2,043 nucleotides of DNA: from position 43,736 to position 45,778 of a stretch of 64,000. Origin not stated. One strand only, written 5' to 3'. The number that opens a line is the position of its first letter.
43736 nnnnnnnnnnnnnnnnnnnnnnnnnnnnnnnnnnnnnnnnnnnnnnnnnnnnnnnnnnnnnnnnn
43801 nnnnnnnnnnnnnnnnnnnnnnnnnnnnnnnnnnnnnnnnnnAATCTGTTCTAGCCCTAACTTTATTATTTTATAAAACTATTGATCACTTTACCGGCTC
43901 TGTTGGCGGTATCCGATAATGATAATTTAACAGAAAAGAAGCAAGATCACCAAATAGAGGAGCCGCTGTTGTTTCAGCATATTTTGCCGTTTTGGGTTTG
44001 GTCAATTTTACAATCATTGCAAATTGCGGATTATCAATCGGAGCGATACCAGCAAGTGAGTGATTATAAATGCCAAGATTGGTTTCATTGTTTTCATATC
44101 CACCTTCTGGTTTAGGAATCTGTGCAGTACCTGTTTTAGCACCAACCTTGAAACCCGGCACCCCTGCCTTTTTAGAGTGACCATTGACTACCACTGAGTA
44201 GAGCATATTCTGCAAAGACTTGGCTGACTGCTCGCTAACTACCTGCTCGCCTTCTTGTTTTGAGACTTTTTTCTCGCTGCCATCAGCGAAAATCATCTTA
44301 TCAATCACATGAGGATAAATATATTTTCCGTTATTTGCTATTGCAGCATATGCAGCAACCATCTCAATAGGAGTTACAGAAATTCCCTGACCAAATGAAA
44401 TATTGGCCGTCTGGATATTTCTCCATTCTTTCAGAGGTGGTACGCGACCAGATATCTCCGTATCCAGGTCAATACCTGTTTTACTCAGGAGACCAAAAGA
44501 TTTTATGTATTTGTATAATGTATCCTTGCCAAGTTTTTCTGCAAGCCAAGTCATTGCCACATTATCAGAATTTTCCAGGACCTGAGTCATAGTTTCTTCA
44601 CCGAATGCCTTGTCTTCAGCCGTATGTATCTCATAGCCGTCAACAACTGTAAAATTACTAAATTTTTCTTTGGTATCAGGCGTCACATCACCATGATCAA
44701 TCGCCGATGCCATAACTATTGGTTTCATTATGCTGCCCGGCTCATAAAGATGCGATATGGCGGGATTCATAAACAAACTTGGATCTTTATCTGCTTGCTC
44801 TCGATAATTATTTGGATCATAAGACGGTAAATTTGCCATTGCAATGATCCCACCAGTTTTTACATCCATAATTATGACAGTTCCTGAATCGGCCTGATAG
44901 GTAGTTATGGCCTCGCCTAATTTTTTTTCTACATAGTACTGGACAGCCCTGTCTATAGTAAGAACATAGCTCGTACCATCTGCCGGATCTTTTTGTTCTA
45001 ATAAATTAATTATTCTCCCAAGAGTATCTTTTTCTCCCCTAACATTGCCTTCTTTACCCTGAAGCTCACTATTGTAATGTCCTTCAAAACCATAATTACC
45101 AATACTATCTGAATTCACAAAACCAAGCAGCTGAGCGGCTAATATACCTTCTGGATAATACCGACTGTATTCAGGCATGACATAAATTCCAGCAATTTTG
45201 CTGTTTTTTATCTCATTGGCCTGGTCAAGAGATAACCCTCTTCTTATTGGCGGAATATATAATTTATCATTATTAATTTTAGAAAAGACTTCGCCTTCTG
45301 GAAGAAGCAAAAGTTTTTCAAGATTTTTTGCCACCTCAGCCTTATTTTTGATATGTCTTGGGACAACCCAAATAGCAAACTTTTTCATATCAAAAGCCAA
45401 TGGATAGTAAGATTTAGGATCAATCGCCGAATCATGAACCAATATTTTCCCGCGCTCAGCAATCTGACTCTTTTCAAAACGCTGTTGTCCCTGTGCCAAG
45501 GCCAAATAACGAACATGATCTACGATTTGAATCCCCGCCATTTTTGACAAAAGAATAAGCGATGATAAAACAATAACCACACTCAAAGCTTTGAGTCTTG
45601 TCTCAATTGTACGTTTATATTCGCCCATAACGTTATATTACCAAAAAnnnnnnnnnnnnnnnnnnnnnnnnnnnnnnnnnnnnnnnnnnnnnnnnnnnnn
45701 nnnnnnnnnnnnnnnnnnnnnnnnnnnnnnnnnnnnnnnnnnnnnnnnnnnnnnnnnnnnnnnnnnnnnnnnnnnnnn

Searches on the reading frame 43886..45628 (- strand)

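Call 43: search_protein_families(library=pfam, proteins=[window:43886-45628:-], max_evalue=0.001)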
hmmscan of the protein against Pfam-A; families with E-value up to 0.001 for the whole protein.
window:43886-45628:- (580 aa): 4 families
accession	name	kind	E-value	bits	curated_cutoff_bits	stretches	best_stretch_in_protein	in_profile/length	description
PF00905.27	Transpeptidase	-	7.1e-76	255.7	22.1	1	249-562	1-297/299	Penicillin binding protein transpeptidase domain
PF03717.20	PBP_dimer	-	7.8e-15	56.2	24.4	1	57-208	4-177/180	Penicillin-binding Protein dimerisation domain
PF13354.11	Beta-lactamase2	-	1.9e-05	24.5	22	1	296-501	22-189/214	Beta-lactamase enzyme family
PF21922.1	PBP_dimer_2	-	0.00013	22.6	27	1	153-195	22-63/83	Penicillin binding protein A dimerisation domain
